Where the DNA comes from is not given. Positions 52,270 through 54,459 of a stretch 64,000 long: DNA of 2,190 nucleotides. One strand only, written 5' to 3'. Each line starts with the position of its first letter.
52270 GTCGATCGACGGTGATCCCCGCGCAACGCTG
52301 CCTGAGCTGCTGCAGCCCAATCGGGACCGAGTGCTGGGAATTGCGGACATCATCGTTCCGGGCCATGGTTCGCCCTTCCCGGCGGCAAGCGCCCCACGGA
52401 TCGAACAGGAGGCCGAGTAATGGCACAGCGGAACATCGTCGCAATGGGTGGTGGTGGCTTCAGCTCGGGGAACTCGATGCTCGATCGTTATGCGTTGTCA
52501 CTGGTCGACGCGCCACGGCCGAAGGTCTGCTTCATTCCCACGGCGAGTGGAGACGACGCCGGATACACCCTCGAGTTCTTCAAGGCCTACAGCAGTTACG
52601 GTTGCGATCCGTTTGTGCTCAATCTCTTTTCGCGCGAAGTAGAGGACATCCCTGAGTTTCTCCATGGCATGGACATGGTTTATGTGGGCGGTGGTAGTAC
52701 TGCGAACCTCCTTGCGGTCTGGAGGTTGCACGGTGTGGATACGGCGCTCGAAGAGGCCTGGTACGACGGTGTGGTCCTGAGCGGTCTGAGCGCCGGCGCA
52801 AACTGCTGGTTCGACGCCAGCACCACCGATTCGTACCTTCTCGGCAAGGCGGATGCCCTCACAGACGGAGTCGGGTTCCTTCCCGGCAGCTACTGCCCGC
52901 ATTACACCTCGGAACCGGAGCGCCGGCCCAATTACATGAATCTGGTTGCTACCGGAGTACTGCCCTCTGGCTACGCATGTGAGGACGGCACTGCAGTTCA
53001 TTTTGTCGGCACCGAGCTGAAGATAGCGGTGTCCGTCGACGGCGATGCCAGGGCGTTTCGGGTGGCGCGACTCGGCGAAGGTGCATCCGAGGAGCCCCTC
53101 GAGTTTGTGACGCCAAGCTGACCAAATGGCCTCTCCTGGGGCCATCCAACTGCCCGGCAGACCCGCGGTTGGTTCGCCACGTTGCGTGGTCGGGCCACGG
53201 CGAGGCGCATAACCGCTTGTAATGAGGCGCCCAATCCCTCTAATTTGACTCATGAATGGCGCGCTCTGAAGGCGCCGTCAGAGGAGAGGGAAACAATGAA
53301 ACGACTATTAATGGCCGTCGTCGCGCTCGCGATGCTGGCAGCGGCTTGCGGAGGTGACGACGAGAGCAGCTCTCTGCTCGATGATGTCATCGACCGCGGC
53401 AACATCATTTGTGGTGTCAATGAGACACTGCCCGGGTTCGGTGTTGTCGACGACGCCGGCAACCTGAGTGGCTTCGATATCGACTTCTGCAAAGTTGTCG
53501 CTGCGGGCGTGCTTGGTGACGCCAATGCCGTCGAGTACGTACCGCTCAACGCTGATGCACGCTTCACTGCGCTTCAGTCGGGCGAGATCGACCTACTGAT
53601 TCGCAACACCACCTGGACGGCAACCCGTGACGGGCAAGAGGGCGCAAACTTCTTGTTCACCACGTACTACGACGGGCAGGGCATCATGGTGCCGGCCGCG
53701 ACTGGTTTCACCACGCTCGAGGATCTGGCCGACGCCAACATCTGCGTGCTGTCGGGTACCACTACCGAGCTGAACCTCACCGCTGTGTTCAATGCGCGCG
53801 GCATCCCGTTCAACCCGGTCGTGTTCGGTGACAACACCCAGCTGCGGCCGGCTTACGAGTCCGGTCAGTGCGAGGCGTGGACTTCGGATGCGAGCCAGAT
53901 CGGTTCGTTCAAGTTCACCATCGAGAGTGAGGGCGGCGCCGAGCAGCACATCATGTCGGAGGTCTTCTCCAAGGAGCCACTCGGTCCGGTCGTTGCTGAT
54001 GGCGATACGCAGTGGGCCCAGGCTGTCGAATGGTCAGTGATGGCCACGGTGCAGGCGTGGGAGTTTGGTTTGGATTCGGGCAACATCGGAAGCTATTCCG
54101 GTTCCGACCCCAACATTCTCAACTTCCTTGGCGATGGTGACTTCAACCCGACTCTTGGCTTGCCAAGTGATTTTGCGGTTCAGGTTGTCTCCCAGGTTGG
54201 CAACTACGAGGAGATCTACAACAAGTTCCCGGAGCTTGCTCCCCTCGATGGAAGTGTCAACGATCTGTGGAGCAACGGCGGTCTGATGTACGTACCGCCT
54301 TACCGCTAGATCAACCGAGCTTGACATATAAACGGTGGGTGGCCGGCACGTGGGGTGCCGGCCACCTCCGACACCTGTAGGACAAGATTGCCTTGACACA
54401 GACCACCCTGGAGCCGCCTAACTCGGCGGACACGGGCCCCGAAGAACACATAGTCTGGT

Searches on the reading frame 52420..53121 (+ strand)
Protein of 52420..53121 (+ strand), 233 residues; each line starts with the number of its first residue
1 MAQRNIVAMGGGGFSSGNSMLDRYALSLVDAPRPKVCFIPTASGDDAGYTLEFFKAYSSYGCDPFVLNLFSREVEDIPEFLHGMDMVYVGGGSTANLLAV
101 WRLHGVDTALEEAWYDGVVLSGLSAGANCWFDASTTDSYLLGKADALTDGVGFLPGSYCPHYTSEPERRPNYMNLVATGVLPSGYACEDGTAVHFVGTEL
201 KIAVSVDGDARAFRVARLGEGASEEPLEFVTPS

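Call 59: search_protein_families(library=pfam, max_evalue=0.01, proteins=[window:52420-53121:+])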
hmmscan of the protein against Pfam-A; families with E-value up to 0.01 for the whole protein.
window:52420-53121:+ (233 aa): 1 family
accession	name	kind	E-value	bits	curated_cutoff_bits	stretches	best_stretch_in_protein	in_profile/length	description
PF03575.23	Peptidase_S51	-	2.2e-44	152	23.9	1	7-202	2-205/206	Peptidase family S51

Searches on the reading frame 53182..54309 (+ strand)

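Call 59: search_protein_families(library=pfam, max_evalue=0.01, proteins=[window:53182-54309:+])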
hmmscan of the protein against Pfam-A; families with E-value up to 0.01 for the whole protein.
window:53182-54309:+ (375 aa): 2 families
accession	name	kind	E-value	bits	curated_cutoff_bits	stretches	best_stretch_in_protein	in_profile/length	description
PF00497.25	SBP_bac_3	-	2.6e-16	60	26.4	1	75-283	1-110/132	Bacterial extracellular solute-binding proteins, family 3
PF04069.17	OpuAC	-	0.0026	17.8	21.2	1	114-196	29-114/257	Substrate binding domain of ABC-type glycine betaine transport system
